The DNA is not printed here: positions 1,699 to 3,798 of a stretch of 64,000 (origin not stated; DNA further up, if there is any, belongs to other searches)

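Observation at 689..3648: Operon of a 599-aa secreted beta-rich (OMP-like) protein plus two tandem paralogous ~190-aa lipoproteins wedged between ksgA and pdxJ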

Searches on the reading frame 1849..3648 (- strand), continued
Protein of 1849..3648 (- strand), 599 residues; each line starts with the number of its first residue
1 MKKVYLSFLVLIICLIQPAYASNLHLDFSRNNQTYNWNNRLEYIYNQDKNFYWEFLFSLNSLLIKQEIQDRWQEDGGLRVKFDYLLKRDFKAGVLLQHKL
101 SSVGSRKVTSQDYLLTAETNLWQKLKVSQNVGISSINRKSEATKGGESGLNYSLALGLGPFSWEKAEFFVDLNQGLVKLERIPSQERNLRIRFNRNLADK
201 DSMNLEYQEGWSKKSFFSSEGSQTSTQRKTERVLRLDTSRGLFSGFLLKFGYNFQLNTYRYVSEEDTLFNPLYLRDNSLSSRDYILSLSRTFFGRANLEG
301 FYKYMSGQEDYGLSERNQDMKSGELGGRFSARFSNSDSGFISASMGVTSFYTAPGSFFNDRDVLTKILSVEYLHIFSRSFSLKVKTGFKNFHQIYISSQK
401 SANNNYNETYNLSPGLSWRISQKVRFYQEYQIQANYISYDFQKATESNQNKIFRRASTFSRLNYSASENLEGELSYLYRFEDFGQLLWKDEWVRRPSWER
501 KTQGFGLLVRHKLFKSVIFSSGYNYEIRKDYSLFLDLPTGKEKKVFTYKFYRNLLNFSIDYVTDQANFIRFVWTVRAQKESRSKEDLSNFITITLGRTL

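Call 61: search_protein_families(library=ncbifam, proteins=[P0261, P0273, P0296, P0311, P0329, P0361, P0384, P0336, P0305, P0276], max_evalue=0.1)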
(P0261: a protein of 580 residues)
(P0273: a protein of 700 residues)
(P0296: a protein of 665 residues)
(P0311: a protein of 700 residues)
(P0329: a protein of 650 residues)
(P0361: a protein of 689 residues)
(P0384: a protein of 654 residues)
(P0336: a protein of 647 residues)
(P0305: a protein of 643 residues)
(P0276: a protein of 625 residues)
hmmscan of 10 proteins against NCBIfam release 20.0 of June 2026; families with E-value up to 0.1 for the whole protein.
P0261 (580 aa): 1 family
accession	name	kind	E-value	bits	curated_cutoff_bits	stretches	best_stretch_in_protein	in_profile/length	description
TIGR03016.1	pepcterm_hypo_1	hypoth_equivalog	0.05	12.6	90.85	0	195-297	360-456/477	TIGR03016 family PEP-CTERM system-associated outer membrane protein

P0273 (700 aa): 5 families
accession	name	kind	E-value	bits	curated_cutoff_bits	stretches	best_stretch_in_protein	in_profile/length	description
NF002270.0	PRK01202.1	subfamily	6.1e-26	90.7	117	1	178-308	3-128/129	glycine cleavage system protein GcvH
TIGR00527.1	gcvH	equivalog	6.9e-22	77.9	115.85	1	183-306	6-125/129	glycine cleavage system protein GcvH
TIGR03077.1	not_gcvH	equivalog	4.4e-11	42.8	144.05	1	202-289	15-101/110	glycine cleavage protein H-like protein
NF008814.0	PRK11854.1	equivalog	0.00019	20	722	1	217-262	221-265/637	pyruvate dehydrogenase complex dihydrolipoyllysine-residue acetyltransferase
TIGR01348.1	PDHac_trf_long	equivalog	0.00083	18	552.1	1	205-262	157-213/587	dihydrolipoyllysine-residue acetyltransferase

P0296 (665 aa): 0 families

P0311 (700 aa): 0 families

P0329 (650 aa): 0 families

P0361 (689 aa): 0 families

P0384 (654 aa): 0 families

P0336 (647 aa): 0 families

P0305 (643 aa): 0 families

P0276 (625 aa): 0 families

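Call 62: find_encoding_contigs(protein=P0329, flank=6000, max_places=2)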
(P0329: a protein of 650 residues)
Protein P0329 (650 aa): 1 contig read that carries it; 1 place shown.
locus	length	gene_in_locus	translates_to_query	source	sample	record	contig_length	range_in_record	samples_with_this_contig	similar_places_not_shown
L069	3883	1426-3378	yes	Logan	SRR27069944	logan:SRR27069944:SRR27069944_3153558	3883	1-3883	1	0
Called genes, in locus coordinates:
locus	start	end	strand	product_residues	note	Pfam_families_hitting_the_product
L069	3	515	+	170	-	?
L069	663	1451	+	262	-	PF00106:adh_short, PF08659:KR, PF13561:adh_short_C2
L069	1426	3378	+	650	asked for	-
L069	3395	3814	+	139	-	PF13581:HATPase_c_2, PF02518:HATPase_c (weak)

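Call 63: find_encoding_contigs(protein=P0261, flank=6000, max_places=2)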
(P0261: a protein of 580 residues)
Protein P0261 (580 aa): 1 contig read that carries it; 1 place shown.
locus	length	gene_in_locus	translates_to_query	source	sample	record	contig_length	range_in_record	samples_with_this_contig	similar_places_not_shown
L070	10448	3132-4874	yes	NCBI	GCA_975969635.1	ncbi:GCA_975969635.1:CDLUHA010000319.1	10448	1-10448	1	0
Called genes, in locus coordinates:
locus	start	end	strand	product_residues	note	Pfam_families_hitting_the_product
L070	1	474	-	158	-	?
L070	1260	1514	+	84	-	-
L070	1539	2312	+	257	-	PF01026:TatD_DNase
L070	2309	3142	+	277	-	PF00398:RrnaAD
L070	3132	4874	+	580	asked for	-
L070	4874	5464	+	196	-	-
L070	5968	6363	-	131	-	PF00633:HHH, PF12836:HHH_3, PF14520:HHH_5 (faint)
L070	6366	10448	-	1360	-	?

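Call 69: find_related_loci(query=A6, collection=metagenome_contigs, flank=6000)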
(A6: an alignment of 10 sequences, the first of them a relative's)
Query A6 (592 aa) in metagenome_contigs; peptide patterns used: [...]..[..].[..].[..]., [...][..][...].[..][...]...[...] (x = any residue, [..] = any of these).
338 stretches matched a pattern; 190 encode a relative of the query (tblastn E <= 1e-3); the best 80 are kept; 80 distinct loci.
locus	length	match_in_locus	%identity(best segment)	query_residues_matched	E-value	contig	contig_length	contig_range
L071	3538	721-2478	45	4-592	3e-175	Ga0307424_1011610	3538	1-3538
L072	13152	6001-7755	45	4-587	3e-162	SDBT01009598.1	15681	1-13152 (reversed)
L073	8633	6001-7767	44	4-590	4e-159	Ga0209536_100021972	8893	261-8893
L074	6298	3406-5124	43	16-588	1e-157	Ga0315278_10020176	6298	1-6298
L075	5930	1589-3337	44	1-586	1e-155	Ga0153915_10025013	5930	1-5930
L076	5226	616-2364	43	1-586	6e-156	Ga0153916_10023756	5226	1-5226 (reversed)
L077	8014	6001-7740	43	7-590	3e-151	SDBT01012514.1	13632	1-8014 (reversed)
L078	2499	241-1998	43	10-590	2e-158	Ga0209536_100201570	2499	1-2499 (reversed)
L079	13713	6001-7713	42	7-586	2e-143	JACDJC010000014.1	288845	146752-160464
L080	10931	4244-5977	37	5-592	1e-128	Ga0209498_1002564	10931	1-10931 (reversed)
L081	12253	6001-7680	39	24-592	2e-127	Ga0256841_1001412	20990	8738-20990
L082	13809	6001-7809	42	10-586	2e-158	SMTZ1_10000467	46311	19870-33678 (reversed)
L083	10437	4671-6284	31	10-554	6e-82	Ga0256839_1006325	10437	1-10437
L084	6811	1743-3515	31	9-590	6e-80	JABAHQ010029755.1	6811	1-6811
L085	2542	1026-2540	30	8-509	1e-74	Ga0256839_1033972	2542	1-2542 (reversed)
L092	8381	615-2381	28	11-590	2e-58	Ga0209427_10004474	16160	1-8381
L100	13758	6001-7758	27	6-562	4e-49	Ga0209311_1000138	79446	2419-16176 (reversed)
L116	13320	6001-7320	30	159-577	2e-39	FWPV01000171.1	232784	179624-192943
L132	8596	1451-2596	28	181-540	4e-31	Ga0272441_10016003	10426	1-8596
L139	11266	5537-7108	25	19-526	4e-30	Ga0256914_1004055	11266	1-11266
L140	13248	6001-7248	26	103-499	1e-29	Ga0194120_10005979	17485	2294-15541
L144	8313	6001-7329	28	93-494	1e-28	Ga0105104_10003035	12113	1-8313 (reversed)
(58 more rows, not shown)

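Call 74: search_protein_families(library=pfam, proteins=[L140:7536-7973:+, L092:188-526:+, L100:9923-11242:+, L144:4199-5593:+, L116:1517-3022:+, L132:200-907:+, L139:8244-10418:+, L070:4874-5464:+], max_evalue=0.001)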
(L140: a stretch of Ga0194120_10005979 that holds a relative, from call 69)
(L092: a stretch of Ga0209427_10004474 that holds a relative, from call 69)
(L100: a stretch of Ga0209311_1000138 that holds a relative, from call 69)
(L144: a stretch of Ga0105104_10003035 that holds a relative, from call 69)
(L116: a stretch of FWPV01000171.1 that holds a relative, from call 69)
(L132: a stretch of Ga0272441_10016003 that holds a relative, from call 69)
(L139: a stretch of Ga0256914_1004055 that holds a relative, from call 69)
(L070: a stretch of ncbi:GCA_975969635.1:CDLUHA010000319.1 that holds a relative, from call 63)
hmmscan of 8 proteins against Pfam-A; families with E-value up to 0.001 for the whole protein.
L140:7536-7973:+ (146 aa): 2 families
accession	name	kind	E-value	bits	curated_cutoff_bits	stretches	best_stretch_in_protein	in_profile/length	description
PF13581.12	HATPase_c_2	-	7.5e-21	74.9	27.4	1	15-123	4-114/127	Histidine kinase-like ATPase domain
PF02518.31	HATPase_c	-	4.1e-06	27.6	26.4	1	42-143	5-107/111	Histidine kinase-, DNA gyrase B-, and HSP90-like ATPase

L092:188-526:+ (113 aa): 1 family
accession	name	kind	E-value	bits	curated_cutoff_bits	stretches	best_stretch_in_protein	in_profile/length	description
PF04977.20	DivIC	-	1.1e-19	70.5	28.9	1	34-111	1-78/80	Septum formation initiator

L100:9923-11242:+ (440 aa): 2 families
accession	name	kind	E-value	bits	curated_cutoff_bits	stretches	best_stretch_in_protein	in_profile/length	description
PF01103.29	Omp85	-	6.9e-18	65.7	24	1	137-427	1-312/325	Omp85 superfamily domain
PF07244.20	POTRA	-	8.4e-11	42.9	21.3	1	39-108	3-79/79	Surface antigen variable number repeat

L144:4199-5593:+ (465 aa): 5 families
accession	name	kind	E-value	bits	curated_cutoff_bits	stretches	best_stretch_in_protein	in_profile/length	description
PF10996.14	Beta-Casp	-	1.2e-43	148.9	27.7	1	253-378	1-120/120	Beta-Casp domain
PF16661.11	Lactamase_B_6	-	5e-15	55.8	27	1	18-170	1-148/193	Metallo-beta-lactamase superfamily domain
PF00753.33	Lactamase_B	-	4.9e-12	46.6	22.7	1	14-135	6-97/196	Metallo-beta-lactamase superfamily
PF07521.17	RMMBL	-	2.9e-11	43.6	21.6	1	393-449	3-56/63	Zn-dependent metallo-hydrolase RNA specificity domain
PF12706.13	Lactamase_B_2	-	4.9e-09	36.5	27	1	24-98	1-77/200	Beta-lactamase superfamily domain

L116:1517-3022:+ (502 aa): 1 family
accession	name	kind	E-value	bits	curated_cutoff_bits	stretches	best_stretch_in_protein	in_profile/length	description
PF01940.21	DUF92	-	2.7e-64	217.4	27.5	1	242-489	2-250/251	Integral membrane protein DUF92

L132:200-907:+ (236 aa): 1 family
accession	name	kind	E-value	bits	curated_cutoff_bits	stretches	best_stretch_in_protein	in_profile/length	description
PF04367.18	DUF502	-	3.9e-33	114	23.8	1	64-169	1-107/107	Protein of unknown function (DUF502)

L139:8244-10418:+ (725 aa): 3 families
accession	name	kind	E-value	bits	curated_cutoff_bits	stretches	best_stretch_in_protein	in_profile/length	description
PF07228.17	SpoIIE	-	6.8e-50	170.1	25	1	536-724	3-191/192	Stage II sporulation protein E (SpoIIE)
PF13492.12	GAF_3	-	5.2e-05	24.1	27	1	425-473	81-129/129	GAF domain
PF01590.32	GAF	-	0.00011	23.2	22.4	1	396-471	57-133/133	GAF domain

L070:4874-5464:+ (196 aa): 0 families

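Call 75: list_cluster_members(proteins=[P0118, P0262, P0265, P0272, P0280, P0296, P0311, P0337, P0361, P0261])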
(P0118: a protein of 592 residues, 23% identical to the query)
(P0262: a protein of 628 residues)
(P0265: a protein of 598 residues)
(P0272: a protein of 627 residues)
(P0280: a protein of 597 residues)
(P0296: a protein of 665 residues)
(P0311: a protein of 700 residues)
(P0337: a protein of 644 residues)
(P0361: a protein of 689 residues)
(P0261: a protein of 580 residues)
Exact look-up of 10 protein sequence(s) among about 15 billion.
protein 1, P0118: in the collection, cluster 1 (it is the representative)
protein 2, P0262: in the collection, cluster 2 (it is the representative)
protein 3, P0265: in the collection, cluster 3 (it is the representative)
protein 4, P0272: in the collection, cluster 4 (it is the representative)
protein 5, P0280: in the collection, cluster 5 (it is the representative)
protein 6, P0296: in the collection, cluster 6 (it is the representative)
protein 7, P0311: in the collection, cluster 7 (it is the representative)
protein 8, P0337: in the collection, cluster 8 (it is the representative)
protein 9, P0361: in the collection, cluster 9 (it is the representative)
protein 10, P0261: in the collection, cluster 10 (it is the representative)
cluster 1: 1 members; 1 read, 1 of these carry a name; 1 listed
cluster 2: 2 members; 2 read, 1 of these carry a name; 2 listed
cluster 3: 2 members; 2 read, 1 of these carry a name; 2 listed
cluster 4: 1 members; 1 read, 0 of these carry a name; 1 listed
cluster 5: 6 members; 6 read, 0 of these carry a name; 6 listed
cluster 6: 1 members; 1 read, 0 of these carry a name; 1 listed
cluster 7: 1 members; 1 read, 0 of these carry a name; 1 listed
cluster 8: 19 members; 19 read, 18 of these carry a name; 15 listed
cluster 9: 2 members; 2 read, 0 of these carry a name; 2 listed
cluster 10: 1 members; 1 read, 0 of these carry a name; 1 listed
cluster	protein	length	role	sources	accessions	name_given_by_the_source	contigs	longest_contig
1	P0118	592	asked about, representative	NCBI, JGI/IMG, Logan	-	hypothetical protein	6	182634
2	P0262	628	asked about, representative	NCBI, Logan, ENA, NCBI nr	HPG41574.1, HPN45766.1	MAG TPA: hypothetical protein PLP19_19935 [bacterium] | hypothetical protein [bacterium]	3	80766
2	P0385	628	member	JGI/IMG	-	-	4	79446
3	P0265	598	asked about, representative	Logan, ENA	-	-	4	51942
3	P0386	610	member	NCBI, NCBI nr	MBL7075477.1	hypothetical protein ISS37_09600 [candidate division KSB1 bacterium] | hypothetical protein [candidate division KSB1 bacterium]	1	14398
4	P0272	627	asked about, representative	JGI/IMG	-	-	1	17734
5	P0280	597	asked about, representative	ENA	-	-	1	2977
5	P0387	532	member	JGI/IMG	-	-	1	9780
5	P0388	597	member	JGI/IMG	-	-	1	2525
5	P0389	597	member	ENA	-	-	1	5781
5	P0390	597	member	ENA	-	-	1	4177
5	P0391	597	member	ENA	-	-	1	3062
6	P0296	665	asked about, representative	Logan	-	-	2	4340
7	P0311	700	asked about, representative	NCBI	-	-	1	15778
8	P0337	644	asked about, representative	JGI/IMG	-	hypothetical protein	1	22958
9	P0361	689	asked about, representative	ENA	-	-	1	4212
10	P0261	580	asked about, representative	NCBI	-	-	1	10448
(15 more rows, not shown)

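Call 82: fold_search(model_id=the predicted structure, library=pdb)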
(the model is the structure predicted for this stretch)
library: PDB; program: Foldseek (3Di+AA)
matches with E <= 10: 769; with E <= 0.001: 236
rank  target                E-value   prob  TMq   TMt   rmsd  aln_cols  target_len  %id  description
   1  6r2q_B                2.7e-11  1.00  0.47  0.44  11.6       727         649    8  Structure of the Mtr complex (released 2020-04-22)
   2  9fz5_A                9.4e-09  1.00  0.28  0.24  17.6       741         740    8  Cryo-EM structure of LptDE-YedD complex from Escherichia Coli (released 2025-04-09)
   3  9i98_A                1.7e-08  1.00  0.31  0.33  12.9       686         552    8  Cryo-EM structure of Shigella flexneri LptDE bound by a Bicyclic peptide molecule (Compound 13) (released 2025-10-15)
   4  9a2z_MODEL_1_A        6.0e-08  1.00  0.36  0.31  18.6       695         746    9  Model of E. coli FepA by in-cell photo-crosslinking MS and deep learning (released 2023-02-24)
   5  9rpw_D                6.3e-08  1.00  0.29  0.31  13.9       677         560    9  Cryo-EM structure of Shigella flexneri LptDE dimer: closed-state unbound and open-state bound by Oekolampad phage RBP (released 2025-12-10)
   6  9c4o                  6.9e-08  1.00  0.34  0.32  17.1       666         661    9  Cryo-EM structure of PqqU with ligand PQQ (released 2024-06-19)
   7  5iv9_A                1.5e-07  1.00  0.22  0.19  23.6       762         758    8  The LPS Transporter LptDE from Klebsiella pneumoniae, full-length (released 2016-05-18)
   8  9dir_B                1.9e-07  1.00  0.35  0.34  14.7       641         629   11  Cryo-EM structure of the heme/hemoglobin transporter ChuA, in complex with de novo designed binder G7 (released 2025-05-21)
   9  3qlb_A                1.9e-07  1.00  0.33  0.30  21.4       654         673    9  Enantiopyochelin outer membrane TonB-dependent transporter from Pseudomonas fluorescens bound to the ferri-enantiopyoc (released 2011-12-07)
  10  9kn3_A                1.9e-07  1.00  0.18  0.16  25.4       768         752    7  Cryo-EM structure of LptDEM complex from Escherichia coli (released 2025-07-23)
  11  2o5p_B                2.0e-07  1.00  0.33  0.28  20.0       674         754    9  Crystal structure of the full length ferric pyoverdine outer membrane receptor FpvA of Pseudomonas aeruginosa in its a (released 2007-10-30)
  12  9i92_A                2.0e-07  1.00  0.26  0.27  15.4       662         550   10  Cryo-EM structure of Shigella flexneri LptDE bound by a Bicyclic peptide molecule (Compound 1) (released 2025-10-15)
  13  8p97_A                2.1e-07  1.00  0.35  0.34  19.2       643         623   10  BtuB3G3 bound to cyanocobalamin with disordered EL8 (released 2023-08-16)
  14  9i95_A                2.4e-07  1.00  0.30  0.31  13.1       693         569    9  Cryo-EM structure of Shigella flexneri LptDE bound by a Bicyclic peptide molecule (Compound 4) (released 2025-10-15)
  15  5odw_B                2.5e-07  1.00  0.34  0.29  19.2       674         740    9  Structure of the FpvAI-pyocin S2 complex (released 2017-11-08)
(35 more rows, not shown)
